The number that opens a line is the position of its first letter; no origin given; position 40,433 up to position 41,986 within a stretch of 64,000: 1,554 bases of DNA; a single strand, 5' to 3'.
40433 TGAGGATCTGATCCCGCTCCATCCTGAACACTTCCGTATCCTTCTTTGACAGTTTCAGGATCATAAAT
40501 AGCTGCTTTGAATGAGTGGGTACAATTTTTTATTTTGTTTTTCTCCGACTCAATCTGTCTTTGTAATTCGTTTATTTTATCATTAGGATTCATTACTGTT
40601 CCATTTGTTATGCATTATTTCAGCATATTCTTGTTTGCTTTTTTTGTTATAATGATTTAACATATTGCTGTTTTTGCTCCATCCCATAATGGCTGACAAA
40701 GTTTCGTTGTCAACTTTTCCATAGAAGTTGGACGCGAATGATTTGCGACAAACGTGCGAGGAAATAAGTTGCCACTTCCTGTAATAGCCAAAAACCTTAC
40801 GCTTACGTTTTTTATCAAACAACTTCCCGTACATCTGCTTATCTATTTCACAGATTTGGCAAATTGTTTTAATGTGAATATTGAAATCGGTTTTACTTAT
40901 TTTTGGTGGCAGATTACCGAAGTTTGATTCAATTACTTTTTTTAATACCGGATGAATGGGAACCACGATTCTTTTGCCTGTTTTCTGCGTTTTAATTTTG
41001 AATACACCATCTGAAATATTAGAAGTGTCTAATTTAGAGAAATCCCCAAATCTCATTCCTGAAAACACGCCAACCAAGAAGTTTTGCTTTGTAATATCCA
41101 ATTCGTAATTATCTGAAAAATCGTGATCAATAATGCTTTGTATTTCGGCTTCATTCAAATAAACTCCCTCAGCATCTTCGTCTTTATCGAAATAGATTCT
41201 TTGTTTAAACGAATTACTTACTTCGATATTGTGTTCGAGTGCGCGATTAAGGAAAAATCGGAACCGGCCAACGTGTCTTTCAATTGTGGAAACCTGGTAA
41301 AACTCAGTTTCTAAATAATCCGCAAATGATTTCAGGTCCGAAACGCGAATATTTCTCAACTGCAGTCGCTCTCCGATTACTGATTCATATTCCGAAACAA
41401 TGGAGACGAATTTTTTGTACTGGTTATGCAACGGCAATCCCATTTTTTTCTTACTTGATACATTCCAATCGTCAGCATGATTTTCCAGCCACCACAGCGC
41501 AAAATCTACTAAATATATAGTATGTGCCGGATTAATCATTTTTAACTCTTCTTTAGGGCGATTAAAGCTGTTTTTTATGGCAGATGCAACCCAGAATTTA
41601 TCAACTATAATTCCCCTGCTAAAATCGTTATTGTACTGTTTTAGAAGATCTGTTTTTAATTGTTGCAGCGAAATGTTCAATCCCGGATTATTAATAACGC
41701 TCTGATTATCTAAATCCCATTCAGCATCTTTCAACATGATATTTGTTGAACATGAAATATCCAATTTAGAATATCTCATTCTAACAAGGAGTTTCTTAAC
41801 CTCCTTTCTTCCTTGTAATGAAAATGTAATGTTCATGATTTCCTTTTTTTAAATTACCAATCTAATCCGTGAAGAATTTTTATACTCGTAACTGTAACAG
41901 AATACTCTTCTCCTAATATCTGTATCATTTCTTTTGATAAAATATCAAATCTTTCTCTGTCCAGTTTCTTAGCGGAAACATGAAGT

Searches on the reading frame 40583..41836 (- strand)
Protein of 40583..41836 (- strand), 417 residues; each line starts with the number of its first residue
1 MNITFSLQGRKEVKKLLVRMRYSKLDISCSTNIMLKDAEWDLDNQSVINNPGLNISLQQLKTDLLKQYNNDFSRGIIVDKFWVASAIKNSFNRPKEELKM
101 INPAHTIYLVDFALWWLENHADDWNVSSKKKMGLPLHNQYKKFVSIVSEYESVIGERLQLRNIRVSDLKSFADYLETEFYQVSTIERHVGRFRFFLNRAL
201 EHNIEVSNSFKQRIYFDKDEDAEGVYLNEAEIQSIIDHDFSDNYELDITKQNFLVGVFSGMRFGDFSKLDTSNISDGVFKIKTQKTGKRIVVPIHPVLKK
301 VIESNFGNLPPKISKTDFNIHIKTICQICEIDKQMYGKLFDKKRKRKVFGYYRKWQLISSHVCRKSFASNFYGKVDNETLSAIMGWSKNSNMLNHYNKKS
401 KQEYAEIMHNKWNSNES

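Call 21: search_protein_families(library=phrogs, proteins=[window:40583-41836:-], max_evalue=0.00001)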
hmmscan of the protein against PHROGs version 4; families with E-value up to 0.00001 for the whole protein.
window:40583-41836:- (417 aa): 2 families
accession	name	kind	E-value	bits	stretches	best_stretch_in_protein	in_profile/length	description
phrog_1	-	integration and excision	1e-26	95.4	1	104-413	161-448/611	integrase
phrog_216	-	integration and excision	2.4e-16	60.7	1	225-410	54-235/301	integrase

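Call 50: search_protein_families(library=pfam, proteins=[window:40583-41836:-], max_evalue=0.01)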
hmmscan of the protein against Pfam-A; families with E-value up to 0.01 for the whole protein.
window:40583-41836:- (417 aa): 2 families
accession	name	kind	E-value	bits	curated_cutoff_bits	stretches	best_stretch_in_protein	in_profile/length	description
PF00589.27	Phage_integrase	-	3.3e-10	40.4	27.1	1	227-402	3-171/172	Phage integrase family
PF13102.12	Phage_int_SAM_5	-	0.0005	20.8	22.3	1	137-210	22-93/98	Phage integrase SAM-like domain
